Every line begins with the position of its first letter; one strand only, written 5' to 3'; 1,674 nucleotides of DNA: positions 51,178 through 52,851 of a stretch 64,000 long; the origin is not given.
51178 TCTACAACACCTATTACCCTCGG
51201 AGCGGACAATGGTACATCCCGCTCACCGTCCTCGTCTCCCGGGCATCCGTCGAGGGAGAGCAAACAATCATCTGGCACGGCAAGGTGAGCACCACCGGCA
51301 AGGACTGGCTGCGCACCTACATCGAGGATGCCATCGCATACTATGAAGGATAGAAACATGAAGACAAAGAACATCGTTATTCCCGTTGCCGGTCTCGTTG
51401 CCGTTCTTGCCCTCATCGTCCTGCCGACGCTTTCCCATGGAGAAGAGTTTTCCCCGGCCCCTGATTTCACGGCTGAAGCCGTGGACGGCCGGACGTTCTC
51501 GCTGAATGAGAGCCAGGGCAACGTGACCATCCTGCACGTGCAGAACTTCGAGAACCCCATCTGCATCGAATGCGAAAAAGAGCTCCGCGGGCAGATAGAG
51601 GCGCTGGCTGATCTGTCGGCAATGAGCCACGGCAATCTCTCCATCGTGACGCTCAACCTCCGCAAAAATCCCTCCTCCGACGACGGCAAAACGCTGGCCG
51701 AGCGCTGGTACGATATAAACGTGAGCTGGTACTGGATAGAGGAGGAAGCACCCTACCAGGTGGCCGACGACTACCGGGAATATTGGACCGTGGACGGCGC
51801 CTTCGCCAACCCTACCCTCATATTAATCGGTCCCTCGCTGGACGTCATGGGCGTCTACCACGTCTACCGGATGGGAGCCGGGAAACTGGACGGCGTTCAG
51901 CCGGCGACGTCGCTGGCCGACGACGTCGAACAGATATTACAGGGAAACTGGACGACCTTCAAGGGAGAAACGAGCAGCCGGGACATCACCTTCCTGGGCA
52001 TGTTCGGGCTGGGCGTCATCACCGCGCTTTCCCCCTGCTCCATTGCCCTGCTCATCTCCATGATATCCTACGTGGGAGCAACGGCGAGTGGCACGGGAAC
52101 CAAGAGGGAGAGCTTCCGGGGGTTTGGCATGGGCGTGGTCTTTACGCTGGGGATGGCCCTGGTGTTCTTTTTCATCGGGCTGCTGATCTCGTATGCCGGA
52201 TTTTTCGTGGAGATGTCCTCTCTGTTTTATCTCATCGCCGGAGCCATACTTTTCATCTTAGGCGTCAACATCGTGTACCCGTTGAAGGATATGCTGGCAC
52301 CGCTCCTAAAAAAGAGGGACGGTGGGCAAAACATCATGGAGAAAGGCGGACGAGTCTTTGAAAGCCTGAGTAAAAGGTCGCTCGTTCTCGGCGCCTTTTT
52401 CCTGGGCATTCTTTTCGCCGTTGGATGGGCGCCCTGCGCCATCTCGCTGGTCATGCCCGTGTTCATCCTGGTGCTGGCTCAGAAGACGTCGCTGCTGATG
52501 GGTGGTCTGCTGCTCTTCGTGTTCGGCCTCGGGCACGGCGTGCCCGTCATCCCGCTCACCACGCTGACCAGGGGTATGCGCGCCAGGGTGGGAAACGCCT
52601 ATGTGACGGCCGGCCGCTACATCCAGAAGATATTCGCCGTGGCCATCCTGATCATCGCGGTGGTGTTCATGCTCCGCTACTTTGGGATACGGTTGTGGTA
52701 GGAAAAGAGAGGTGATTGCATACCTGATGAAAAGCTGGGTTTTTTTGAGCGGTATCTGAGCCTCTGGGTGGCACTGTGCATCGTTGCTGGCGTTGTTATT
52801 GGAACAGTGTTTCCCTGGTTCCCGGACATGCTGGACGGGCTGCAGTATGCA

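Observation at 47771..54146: Expanded ars island with seven embedded thiol-redox genes, including an extracytoplasmic TlpA-like / Trx-CcdA pair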

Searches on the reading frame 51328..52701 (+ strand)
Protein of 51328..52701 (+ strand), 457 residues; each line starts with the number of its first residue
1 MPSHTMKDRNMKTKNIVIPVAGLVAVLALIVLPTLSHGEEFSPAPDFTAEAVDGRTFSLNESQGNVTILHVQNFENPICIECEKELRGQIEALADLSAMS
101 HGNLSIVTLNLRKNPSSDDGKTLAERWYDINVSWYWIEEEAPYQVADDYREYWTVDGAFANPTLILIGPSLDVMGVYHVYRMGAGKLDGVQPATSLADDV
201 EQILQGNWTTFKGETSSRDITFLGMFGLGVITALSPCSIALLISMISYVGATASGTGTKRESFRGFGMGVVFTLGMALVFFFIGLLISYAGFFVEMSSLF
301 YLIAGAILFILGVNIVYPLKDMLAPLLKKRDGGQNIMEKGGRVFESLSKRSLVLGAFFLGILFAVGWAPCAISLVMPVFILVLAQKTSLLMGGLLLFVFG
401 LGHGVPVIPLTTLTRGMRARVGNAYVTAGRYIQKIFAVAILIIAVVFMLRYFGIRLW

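Call 6: search_protein_families(library=pfam, proteins=[window:51328-52701:+], max_evalue=0.01)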
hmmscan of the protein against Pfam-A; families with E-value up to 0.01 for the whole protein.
window:51328-52701:+ (457 aa): 2 families
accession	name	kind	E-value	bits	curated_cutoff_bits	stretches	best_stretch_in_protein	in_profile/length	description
PF02683.22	DsbD_TM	-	2.8e-13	50.1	27.1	1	221-450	4-217/219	Cytochrome C biogenesis protein transmembrane domain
PF00578.27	AhpC-TSA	-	0.0018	18.6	26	1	43-96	4-58/124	AhpC/TSA family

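Call 7: search_protein_families(library=ncbifam, proteins=[window:51328-52701:+], max_evalue=0.01)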
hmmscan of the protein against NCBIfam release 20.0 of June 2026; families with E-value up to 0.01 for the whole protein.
window:51328-52701:+ (457 aa): 2 families
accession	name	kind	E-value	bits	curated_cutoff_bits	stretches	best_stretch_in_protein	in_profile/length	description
NF040495.1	tranport_ArsG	equivalog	8.7e-15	54.7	200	1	219-449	4-222/225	aromatic aminobenezylarsenical efflux permease ArsG family transporter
NF001419.0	PRK00293.1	subfamily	5.9e-10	38.3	330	1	212-452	162-386/574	protein-disulfide reductase DsbD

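Call 8: find_encoding_contigs(protein=window:51328-52701:+, flank=10000, max_places=6)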
Protein window:51328-52701:+ (457 aa): no gene with exactly this product is on record in the collection.

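Call 9: find_homologous_proteins(query=window:51328-52701:+, max_evalue=0.00001)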
Query window:51328-52701:+ (457 aa): 901 proteins with E <= 0.00001 among 8000 candidates; the best 120 are listed.
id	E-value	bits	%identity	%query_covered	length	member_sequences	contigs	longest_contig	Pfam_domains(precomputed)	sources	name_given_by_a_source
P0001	8.0e-261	883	89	95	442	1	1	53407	PF02683.23,PF13386.13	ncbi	-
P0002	2.9e-255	865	88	95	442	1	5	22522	PF02683.23,PF13386.13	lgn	-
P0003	2.8e-251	852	87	93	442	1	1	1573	PF02683.23,PF13386.13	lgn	-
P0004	7.3e-203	692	85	79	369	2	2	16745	-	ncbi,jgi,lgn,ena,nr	ncbi:MAG TPA: cytochrome c biogenesis protein [Thermoplasmatales archaeon]|nr:cytochrome c biogenesi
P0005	1.3e-191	655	68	92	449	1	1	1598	PF02683.23,PF13386.13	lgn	-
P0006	1.4e-189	649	68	95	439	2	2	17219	PF02683.23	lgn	-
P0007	9.5e-179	613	64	93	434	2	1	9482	PF02683.23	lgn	-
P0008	9.1e-172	590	61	95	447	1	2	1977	PF08534.17,PF02683.23,PF00578.28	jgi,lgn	-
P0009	5.1e-170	584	60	95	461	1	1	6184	PF08534.17,PF02683.23,PF00578.28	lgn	-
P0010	2.3e-168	579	58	97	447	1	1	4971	PF08534.17,PF02683.23,PF00578.28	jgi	jgi:cytochrome c-type biogenesis protein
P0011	1.4e-167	576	58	95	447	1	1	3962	PF08534.17,PF02683.23,PF00578.28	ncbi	-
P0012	6.8e-167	574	93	64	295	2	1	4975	PF02683.23,PF13386.13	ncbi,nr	ncbi:MAG: sulfite exporter TauE/SafE family protein, partial [Candidatus Thermoplasmatota archaeon]|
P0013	1.5e-165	569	57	95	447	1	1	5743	PF08534.17,PF02683.23,PF00578.28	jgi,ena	-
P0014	2.5e-165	569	57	95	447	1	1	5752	PF08534.17,PF02683.23,PF00578.28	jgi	-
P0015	1.6e-163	563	56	95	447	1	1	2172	PF08534.17,PF02683.23,PF00578.28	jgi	-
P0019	2.1e-158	546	54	98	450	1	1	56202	PF02683.23,PF00578.28,PF13386.13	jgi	jgi:cytochrome c-type biogenesis protein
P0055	3.9e-153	528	58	92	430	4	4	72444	PF02683.23,PF13386.13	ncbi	ncbi:MAG: cytochrome c biogenesis CcdA family protein [Candidatus Thermoplasmatota archaeon]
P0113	1.1e-148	514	54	93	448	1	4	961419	PF08534.17,PF02683.23,PF00578.28,PF13386.13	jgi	jgi:cytochrome c-type biogenesis protein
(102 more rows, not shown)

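Call 11: find_encoding_contigs(protein=P0001, flank=8000, max_places=2)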
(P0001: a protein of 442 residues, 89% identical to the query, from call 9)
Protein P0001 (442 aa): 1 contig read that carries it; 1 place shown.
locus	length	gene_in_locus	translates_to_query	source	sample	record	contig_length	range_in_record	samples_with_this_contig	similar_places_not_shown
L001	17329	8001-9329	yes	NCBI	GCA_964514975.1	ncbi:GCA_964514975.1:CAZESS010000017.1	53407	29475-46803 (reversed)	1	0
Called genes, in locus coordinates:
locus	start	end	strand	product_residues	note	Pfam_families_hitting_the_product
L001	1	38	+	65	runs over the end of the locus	PF01361:Tautomerase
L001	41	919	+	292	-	-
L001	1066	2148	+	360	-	PF03773:ArsP_1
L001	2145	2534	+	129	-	PF12840:HTH_20 (faint), PF01022:HTH_5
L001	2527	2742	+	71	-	PF02627:CMD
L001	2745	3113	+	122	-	PF08859:DGC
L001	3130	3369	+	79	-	PF13192:Thioredoxin_3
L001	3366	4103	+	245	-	PF02596:DUF169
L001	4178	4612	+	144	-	PF08859:DGC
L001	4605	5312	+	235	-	PF18978:DUF5714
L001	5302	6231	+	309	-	PF21948:LplA-B_cat, PF03099:BPL_LplA_LipB (faint)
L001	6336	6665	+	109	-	-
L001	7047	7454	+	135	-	PF10865:DUF2703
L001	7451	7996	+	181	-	-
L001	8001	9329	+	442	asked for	PF02683:DsbD_TM, PF13386:DsbD_2 (weak)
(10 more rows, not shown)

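Call 12: find_encoding_contigs(protein=P0006, flank=8000, max_places=2)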
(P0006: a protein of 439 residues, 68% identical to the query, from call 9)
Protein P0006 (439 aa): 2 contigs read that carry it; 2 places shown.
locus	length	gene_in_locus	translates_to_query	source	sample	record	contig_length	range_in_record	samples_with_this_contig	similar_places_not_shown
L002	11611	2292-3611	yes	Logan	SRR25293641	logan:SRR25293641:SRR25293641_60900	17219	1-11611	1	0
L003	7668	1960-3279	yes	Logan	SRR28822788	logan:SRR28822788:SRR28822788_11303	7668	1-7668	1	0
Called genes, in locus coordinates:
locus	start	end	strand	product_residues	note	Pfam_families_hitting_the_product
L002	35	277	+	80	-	PF13192:Thioredoxin_3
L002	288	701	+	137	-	PF08859:DGC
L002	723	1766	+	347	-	PF01758:SBF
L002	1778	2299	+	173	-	-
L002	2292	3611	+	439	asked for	PF02683:DsbD_TM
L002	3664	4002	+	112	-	PF01451:LMWPc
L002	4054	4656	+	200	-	PF14512:TM1586_NiRdase (weak), PF00881:Nitroreductase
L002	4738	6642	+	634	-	-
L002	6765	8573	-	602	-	PF01364:Peptidase_C25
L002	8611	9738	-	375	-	PF09825:BPL_N (weak)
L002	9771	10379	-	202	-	-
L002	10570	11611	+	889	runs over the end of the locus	PF01364:Peptidase_C25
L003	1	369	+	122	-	?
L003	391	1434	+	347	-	PF01758:SBF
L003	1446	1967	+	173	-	-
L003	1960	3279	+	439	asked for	PF02683:DsbD_TM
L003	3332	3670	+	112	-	PF01451:LMWPc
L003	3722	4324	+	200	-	PF14512:TM1586_NiRdase (weak), PF00881:Nitroreductase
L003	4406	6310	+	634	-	-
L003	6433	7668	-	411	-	?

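Call 13: find_encoding_contigs(protein=P0019, flank=6000, max_places=1)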
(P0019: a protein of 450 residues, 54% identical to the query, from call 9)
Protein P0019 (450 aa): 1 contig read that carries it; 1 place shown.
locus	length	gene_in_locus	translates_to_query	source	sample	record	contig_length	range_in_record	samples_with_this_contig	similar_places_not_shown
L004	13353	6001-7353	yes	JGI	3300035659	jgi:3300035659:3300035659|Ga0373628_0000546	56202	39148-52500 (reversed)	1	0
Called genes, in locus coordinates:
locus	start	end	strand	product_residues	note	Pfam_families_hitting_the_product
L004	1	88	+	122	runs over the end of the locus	PF01451:LMWPc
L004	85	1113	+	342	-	PF13593:SBF_like, PF01758:SBF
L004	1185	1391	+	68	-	PF02627:CMD (weak)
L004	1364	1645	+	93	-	PF13192:Thioredoxin_3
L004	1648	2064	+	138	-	PF08859:DGC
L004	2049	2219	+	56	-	-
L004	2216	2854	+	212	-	PF02663:FmdE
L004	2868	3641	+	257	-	PF01925:TauE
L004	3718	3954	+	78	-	PF13192:Thioredoxin_3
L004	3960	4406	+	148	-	PF08859:DGC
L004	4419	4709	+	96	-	PF02627:CMD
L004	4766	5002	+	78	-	PF13192:Thioredoxin_3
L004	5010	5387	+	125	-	PF08859:DGC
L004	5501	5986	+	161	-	-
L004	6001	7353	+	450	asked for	PF00578:AhpC-TSA (weak), PF02683:DsbD_TM, PF13386:DsbD_2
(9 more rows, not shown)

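Call 14: find_encoding_contigs(protein=P0055, flank=6000, max_places=1)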
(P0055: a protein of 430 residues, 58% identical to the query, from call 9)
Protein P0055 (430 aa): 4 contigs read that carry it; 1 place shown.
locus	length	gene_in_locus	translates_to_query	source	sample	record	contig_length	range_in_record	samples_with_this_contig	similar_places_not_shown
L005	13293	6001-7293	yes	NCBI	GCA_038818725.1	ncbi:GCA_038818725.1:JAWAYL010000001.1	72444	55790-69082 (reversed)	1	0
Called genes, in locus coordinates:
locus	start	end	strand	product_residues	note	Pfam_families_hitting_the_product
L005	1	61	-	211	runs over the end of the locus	PF01813:ATP-synt_D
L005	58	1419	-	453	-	PF02874:ATP-synt_ab_N, PF00006:ATP-synt_ab, PF22919:ATP-synt_VA_C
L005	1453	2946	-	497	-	PF02142:MGS, PF01808:AICARFT_IMPCHas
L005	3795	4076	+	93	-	PF01022:HTH_5, PF12840:HTH_20, PF13412:HTH_24 (weak), PF01978:TrmB (weak)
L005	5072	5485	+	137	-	PF01451:LMWPc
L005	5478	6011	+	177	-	-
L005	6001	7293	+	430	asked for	PF02683:DsbD_TM, PF13386:DsbD_2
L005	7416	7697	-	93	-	-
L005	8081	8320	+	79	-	PF05239:PRC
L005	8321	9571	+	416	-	PF02629:CoA_binding, PF13380:CoA_binding_2, PF13607:Succ_CoA_lig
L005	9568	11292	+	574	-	PF04068:Fer4_RLI, PF12837:Fer4_6 (faint), PF00037:Fer4 (weak), PF13175:AAA_15 (faint), PF00005:ABC_tran, PF02463:SMC_N (weak), PF13304:AAA_21 (weak), PF00005:ABC_tran, +1 more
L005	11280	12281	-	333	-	-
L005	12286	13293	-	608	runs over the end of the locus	PF22352:K319L-like_PKD (faint), PF00801:PKD, PF18911:PKD_4, PF00801:PKD (weak), PF17957:Big_7 (weak)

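Call 15: find_encoding_contigs(protein=P0113, flank=6000, max_places=1)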
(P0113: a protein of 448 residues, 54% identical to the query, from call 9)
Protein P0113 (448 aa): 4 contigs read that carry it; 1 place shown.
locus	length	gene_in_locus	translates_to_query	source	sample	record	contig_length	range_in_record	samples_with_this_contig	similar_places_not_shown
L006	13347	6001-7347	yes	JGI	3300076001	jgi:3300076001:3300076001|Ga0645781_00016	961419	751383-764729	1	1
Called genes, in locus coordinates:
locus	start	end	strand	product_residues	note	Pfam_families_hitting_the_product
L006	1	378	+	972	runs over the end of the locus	PF03417:AAT (weak), PF04389:Peptidase_M28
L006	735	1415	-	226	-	PF02163:Peptidase_M50 (weak)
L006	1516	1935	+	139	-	PF01894:YjbQ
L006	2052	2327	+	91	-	PF01022:HTH_5, PF12840:HTH_20 (weak), PF13412:HTH_24 (faint)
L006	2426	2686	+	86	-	PF12840:HTH_20, PF01022:HTH_5, PF13412:HTH_24 (faint)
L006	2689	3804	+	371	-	PF03773:ArsP_1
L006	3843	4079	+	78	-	PF02627:CMD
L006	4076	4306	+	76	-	PF13192:Thioredoxin_3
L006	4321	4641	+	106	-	PF02627:CMD (weak)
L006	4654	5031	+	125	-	PF08859:DGC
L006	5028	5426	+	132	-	PF10865:DUF2703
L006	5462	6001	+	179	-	-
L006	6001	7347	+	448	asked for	PF00578:AhpC-TSA, PF08534:Redoxin, PF02683:DsbD_TM, PF13386:DsbD_2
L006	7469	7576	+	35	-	-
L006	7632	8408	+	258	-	PF00925:GTP_cyclohydro2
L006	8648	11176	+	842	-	PF08126:Propeptide_C25 (weak), PF01364:Peptidase_C25, PF00801:PKD (faint), PF18911:PKD_4 (weak)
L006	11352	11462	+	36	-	-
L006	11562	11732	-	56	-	PF21082:MS_channel_3rd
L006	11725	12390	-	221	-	PF05552:MS_channel_1st_1, PF00924:MS_channel_2nd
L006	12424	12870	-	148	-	PF03692:CxxCxxCC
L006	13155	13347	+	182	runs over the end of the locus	PF13404:HTH_AsnC-type (faint), PF13412:HTH_24 (weak)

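Call 18: find_related_loci(query=A1, collection=genome_contigs, flank=10000)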
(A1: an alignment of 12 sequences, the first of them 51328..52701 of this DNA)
Query A1 (457 aa) in genome_contigs; peptide patterns used: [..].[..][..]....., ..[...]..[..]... (x = any residue, [..] = any of these).
246 stretches matched a pattern; 170 encode a relative of the query (tblastn E <= 1e-3); the best 80 are kept; 80 distinct loci.
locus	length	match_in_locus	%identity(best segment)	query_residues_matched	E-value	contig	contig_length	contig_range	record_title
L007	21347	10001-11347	87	4-457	0e+0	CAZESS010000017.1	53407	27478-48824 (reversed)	MAG TPA_asm: uncultured Thermoplasmatales archaeon isolate SRP141376_co2_183 genome assembly, contig: NODE_1519_length_5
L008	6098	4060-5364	85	23-457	0e+0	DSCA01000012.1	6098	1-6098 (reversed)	MAG TPA_asm: Thermoplasmatales archaeon isolate SpSt-1185 Ga0129302_1008434, whole genome shotgun sequence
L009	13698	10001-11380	52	1-457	5e-157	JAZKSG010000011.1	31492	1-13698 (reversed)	MAG: Thermoplasmatota archaeon isolate NA-30cm_bin.10 NODE_129_length_31492_cov_22.977320, whole genome shotgun sequence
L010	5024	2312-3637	54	35-457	3e-159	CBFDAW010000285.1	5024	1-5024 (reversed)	MAG TPA_asm: uncultured Thermoplasmata archaeon isolate SRR26215686_concoct_192 genome assembly, contig: ERZ25073477.177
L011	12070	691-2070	52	1-457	2e-154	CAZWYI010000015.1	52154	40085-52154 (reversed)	MAG TPA_asm: uncultured Thermoplasmatales archaeon isolate binchicken_co17_260 genome assembly, contig: NODE_1973_length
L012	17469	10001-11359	53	6-457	2e-152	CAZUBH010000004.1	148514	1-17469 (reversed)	MAG TPA_asm: uncultured Thermoplasmatales archaeon isolate SRP141376_co1_301 genome assembly, contig: NODE_221_length_14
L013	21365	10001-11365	51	6-457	2e-151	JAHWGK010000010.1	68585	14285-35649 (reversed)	MAG: Thermoplasmata archaeon isolate Hel238.bin54 NODE_10_length_68585_cov_17.583800, whole genome shotgun sequence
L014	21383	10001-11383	50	1-457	3e-151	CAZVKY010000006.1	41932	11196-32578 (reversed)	MAG TPA_asm: uncultured Thermoplasmatales archaeon isolate SRP141376_co2_74 genome assembly, contig: NODE_2129_length_41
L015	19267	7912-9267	52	9-457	3e-151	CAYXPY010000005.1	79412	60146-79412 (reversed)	MAG TPA_asm: uncultured Thermoplasmatales archaeon isolate binchicken_co190_433 genome assembly, contig: NODE_700_length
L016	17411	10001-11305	54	25-457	1e-150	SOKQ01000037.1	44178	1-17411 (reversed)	MAG: Hadesarchaea archaeon isolate E44_bin86 NODE_173_length_44178_cov_12.910500, whole genome shotgun sequence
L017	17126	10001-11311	52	24-457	1e-150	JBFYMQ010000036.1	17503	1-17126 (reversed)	MAG: Thermoplasmatales archaeon isolate PPR_0066 scaffold_482, whole genome shotgun sequence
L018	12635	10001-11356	51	9-457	1e-150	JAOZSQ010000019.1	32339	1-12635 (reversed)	MAG: Thermoplasmatota archaeon isolate GMC6.metabat2.56_sub GMC6_702_length_32339_cov_17.550273, whole genome shotgun se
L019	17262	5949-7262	52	23-457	1e-150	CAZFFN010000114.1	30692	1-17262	MAG TPA_asm: uncultured Thermoplasmatales archaeon isolate SRP067234_co1_26 genome assembly, contig: k99_370785, whole g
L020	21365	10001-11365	51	6-457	9e-151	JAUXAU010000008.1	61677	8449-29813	MAG: Thermoplasmatota archaeon isolate CSMAG_2770 CSMAG_2770_k141_543569_length_61677_cov_21.6560, whole genome shotgun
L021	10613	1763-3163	49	9-457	8e-148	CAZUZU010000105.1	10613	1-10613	MAG TPA_asm: uncultured archaeon isolate SRP141376_co1_330 genome assembly, contig: NODE_11558_length_10613_cov_3.680716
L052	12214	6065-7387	45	27-457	4e-131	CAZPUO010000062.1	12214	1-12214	MAG TPA_asm: uncultured Methanotrichaceae archaeon isolate SRP098346_co1_102 genome assembly, contig: NODE_6290_length_1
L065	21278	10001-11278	44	44-457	4e-124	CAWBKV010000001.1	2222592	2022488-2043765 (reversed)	MAG: Methanotrichaceae archaeon isolate MFD04492.bin.1.23 genome assembly, contig: contig_4898, whole genome shotgun seq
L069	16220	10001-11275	44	44-457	2e-123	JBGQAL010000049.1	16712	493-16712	MAG: Methanotrichaceae archaeon isolate OBJ2_061818_130_31 k141_269465_length_16712_cov_13.9937, whole genome shotgun se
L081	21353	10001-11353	43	21-457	2e-119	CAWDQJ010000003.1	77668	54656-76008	MAG: Methanotrichaceae archaeon isolate MFD01231.bin.1.25 genome assembly, contig: contig_35547, whole genome shotgun se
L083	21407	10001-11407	45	6-457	2e-119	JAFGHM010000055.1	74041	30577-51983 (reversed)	MAG: Thermoplasmatota archaeon isolate Zod_Metabat.1462 k87_3966213, whole genome shotgun sequence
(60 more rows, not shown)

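Call 45: search_protein_families(library=pfam, alignment_id=A1, max_evalue=0.01)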
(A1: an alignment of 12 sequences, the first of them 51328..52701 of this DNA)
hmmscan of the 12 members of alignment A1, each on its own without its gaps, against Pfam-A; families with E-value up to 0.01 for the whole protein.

A. member 1, window:51328-52701:+ (457 aa): 2 families
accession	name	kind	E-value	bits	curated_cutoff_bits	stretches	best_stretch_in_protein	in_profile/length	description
PF02683.22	DsbD_TM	-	2.8e-13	50.1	27.1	1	221-450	4-217/219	Cytochrome C biogenesis protein transmembrane domain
PF00578.27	AhpC-TSA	-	0.0018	18.6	26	1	43-96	4-58/124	AhpC/TSA family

B. families by the number of members that match (of 12 scanned): 6 families
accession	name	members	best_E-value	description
PF02683.22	DsbD_TM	12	1.6e-18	Cytochrome C biogenesis protein transmembrane domain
PF00578.27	AhpC-TSA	9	3.1e-10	AhpC/TSA family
PF13386.12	DsbD_2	8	5e-13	Cytochrome C biogenesis protein transmembrane region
PF08534.16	Redoxin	6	7.1e-08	Redoxin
PF13098.12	Thioredoxin_2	1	0.0011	Thioredoxin-like domain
PF09581.16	Spore_III_AF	1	0.0076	Stage III sporulation protein AF (Spore_III_AF)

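Call 53: predict_structure(alignment_id=A6)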
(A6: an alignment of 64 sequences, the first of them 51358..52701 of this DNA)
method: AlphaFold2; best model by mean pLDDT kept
length: 447 residues; sequences in the alignment: 64
mean_pLDDT: 76.9   pTM: 0.57
mean pLDDT of the five models: 76.9, 74.4, 71.7, 68.4, 63.5
residues with pLDDT >= 90: 119; 70-90: 193; 50-70: 115; < 50: 20
segments of 3 or more residues with pLDDT < 50: 25-28, 307-309, 317-324
pLDDT, mean of each block of 10 residues (from residue 1): 63 74 54 92 93 94 90 93 93 91 89 94 94 89 83 95 94 86 94 90 67 71 73 70 67 79 81 73 62 65 53 47 52 63 75 72 65 62 78 78 68 73 75 77 69
secondary structure, 60 per line:
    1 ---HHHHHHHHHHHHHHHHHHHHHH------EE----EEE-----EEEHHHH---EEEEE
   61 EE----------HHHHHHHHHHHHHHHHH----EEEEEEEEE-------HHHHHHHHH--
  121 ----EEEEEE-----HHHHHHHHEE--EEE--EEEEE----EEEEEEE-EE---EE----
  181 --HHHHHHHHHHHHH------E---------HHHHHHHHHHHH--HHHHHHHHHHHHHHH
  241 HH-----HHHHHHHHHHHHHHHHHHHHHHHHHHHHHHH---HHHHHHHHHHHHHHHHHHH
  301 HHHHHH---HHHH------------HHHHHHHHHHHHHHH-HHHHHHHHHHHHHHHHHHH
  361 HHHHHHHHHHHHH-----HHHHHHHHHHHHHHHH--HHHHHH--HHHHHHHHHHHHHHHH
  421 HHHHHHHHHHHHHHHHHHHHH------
elements in order: H4-25 E38-40 E46-48 H49-52 E56-62 H73-89 E94-102 H110-118 E125-130 H136-143 E148-150 E153-157 E162-168 H183-195 H212-223 H226-242 H248-278 H282-306 H310-313 H326-340 H342-373 H379-394 H397-402 H405-441
